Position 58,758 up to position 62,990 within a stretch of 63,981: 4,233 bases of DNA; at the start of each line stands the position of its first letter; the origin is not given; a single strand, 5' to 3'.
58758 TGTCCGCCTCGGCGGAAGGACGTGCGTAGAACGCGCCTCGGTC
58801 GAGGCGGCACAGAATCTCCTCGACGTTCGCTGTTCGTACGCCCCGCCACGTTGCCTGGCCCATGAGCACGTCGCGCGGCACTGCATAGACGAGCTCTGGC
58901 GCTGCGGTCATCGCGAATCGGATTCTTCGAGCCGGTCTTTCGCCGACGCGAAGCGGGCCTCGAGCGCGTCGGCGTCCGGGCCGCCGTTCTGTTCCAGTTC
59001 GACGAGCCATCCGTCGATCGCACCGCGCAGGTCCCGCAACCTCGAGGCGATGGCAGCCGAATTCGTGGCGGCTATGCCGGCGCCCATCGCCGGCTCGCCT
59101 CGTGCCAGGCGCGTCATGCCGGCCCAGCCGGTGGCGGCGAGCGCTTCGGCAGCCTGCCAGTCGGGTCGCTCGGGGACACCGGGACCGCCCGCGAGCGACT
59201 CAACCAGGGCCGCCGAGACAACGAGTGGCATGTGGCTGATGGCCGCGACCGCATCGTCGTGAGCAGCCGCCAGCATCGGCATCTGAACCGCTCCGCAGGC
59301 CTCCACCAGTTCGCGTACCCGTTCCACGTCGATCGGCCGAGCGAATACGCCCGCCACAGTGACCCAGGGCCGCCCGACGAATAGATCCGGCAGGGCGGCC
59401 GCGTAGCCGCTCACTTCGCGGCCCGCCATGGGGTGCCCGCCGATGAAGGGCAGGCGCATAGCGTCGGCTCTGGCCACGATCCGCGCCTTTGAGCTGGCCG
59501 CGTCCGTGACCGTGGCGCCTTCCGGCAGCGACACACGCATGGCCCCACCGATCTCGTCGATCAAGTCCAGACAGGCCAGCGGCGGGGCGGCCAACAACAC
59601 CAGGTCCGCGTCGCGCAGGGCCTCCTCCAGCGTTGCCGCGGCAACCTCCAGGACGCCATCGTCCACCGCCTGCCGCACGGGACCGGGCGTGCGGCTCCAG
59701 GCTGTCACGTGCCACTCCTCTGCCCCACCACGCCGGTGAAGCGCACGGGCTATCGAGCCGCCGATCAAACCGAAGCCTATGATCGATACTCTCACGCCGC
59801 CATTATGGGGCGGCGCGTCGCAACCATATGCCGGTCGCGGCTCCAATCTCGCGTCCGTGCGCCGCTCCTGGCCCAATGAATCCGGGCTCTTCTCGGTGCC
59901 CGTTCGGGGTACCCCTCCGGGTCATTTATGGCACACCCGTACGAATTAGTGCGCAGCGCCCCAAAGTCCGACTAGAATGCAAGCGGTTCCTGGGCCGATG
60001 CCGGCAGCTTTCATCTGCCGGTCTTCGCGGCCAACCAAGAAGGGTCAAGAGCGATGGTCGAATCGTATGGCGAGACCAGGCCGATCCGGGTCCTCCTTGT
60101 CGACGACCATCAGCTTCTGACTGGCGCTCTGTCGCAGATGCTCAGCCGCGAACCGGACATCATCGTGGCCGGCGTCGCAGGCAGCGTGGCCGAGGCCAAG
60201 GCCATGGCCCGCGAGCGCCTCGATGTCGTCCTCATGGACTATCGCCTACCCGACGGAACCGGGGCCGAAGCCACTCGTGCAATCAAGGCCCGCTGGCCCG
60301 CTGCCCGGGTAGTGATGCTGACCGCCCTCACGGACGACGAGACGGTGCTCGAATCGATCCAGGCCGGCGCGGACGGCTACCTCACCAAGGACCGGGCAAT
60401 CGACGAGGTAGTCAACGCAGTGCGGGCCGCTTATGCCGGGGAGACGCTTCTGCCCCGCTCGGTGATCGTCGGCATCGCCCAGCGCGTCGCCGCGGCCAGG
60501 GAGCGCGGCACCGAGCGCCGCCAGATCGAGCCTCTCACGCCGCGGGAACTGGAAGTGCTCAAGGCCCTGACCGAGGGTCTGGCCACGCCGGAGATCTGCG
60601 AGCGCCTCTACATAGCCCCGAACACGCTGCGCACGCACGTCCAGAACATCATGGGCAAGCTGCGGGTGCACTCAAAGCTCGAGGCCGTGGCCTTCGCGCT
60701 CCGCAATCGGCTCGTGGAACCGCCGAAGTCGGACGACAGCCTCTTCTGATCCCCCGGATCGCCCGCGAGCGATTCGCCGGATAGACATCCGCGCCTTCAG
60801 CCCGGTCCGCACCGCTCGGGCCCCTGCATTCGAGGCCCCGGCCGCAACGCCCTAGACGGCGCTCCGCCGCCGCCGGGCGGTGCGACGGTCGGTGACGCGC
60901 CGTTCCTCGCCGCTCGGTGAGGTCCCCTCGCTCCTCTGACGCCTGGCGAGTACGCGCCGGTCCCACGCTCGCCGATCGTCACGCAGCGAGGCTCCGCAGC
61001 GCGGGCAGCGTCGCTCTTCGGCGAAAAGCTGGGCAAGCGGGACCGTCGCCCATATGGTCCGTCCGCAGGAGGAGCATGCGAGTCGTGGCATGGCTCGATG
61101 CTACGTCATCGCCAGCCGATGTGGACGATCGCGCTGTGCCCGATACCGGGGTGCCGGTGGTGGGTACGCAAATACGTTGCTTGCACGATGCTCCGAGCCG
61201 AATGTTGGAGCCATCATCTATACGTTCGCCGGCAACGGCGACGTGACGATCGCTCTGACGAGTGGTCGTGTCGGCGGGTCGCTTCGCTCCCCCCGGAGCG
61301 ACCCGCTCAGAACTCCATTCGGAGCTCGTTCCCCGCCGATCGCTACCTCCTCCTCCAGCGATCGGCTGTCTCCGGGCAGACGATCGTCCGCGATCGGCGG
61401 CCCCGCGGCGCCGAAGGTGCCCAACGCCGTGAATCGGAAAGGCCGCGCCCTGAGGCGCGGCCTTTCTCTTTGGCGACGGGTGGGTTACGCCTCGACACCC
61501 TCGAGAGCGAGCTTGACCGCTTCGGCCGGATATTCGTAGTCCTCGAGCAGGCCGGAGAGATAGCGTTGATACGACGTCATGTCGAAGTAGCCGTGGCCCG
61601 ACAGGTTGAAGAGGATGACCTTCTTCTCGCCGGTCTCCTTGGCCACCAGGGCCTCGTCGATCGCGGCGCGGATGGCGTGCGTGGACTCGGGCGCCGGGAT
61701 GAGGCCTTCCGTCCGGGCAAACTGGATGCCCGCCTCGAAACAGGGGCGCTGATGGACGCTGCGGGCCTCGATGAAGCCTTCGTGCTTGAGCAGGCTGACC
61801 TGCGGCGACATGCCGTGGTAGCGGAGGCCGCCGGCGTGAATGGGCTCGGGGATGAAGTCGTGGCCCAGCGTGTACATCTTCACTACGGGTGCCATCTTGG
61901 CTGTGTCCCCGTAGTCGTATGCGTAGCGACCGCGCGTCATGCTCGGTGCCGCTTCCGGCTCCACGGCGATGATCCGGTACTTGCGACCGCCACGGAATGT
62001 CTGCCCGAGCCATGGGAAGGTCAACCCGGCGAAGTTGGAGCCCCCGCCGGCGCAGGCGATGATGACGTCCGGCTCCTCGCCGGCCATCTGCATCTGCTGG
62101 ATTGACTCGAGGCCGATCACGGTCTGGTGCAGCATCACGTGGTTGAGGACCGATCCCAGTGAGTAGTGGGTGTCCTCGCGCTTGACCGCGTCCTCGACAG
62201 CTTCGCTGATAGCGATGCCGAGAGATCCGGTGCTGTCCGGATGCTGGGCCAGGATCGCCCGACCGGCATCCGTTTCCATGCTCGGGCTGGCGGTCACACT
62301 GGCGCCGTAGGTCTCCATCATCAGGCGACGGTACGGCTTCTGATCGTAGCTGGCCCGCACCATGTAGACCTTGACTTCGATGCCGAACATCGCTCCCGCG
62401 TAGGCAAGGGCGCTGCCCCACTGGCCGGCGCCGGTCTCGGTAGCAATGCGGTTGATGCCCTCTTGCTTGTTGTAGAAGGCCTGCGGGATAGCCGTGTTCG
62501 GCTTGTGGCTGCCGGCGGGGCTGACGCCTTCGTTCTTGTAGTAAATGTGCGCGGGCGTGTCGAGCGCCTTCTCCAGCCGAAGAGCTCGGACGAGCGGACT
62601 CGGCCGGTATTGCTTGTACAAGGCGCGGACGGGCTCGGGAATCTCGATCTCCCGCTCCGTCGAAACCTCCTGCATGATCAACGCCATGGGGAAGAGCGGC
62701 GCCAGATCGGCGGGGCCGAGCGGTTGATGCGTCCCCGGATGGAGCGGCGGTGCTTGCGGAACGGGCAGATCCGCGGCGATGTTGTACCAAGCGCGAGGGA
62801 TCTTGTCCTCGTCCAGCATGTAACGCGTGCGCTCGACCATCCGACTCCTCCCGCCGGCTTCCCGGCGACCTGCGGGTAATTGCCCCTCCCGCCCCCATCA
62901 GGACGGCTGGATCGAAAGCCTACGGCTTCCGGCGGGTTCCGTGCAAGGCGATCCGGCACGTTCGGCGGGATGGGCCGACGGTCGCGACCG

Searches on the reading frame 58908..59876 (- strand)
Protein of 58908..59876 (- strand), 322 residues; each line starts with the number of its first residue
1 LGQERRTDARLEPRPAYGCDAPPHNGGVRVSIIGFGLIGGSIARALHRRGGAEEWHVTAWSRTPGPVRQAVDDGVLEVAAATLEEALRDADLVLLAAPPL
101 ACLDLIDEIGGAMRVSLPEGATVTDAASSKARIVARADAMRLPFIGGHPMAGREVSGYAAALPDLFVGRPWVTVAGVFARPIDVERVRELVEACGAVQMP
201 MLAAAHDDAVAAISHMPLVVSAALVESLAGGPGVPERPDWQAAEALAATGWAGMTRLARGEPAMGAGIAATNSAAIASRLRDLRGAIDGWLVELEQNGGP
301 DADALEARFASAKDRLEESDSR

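Call 43: search_protein_families(library=pfam, proteins=[window:58908-59876:-], max_evalue=0.001)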
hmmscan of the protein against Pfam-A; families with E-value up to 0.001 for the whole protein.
window:58908-59876:- (322 aa): 6 families
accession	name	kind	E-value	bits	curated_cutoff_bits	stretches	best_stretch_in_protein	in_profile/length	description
PF02153.23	PDH_N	-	1.5e-18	67.2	26.5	1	42-197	1-151/154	Prephenate dehydrogenase, nucleotide-binding domain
PF20463.3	PDH_C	-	2.6e-11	44.2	22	1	204-288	3-82/102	Prephenate dehydrogenase, dimerization domain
PF03807.23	F420_oxidored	-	4.6e-09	37.2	21.6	1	29-109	1-79/94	NADP oxidoreductase coenzyme F420-dependent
PF02826.25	2-Hacid_dh_C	-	2.5e-05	24.2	25.1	1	27-98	36-100/178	D-isomer specific 2-hydroxyacid dehydrogenase, NAD binding domain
PF03446.21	NAD_binding_2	-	0.00015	22.3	21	1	30-130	2-96/161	NAD binding domain of 6-phosphogluconate dehydrogenase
PF03435.24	Sacchrp_dh_NADP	-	0.00028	21.7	25.1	0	30-106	1-85/129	Saccharopine dehydrogenase NADP binding domain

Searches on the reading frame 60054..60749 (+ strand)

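Call 43: search_protein_families(library=pfam, proteins=[window:60054-60749:+], max_evalue=0.001)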
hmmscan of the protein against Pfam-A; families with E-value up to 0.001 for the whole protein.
window:60054-60749:+ (231 aa): 2 families
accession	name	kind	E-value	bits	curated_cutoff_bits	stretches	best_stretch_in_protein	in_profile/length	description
PF00072.30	Response_reg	-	3e-23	82.5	30.2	1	13-124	1-111/111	Response regulator receiver domain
PF00196.25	GerE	-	7.6e-17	61.1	23.5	1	160-215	2-57/57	Bacterial regulatory proteins, luxR family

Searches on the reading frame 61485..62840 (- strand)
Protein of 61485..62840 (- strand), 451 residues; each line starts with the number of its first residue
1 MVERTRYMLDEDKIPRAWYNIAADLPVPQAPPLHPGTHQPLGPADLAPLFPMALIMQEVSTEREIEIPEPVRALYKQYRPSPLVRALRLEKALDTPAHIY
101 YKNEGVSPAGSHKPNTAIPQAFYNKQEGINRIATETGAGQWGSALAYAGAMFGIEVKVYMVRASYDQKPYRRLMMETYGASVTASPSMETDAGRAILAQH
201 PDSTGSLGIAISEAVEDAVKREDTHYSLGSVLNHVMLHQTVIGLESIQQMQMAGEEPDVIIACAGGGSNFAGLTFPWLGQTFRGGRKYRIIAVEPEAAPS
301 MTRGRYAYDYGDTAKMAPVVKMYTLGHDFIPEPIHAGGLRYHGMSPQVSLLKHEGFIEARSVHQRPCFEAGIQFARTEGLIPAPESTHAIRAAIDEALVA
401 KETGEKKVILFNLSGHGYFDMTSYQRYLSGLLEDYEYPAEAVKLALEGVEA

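Call 43: search_protein_families(library=pfam, proteins=[window:61485-62840:-], max_evalue=0.001)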
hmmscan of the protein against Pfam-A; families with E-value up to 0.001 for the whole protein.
window:61485-62840:- (451 aa): 1 family
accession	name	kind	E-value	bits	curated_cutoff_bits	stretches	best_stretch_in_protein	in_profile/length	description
PF00291.31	PALP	-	5.6e-40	137.9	35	1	77-415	4-295/295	Pyridoxal-phosphate dependent enzyme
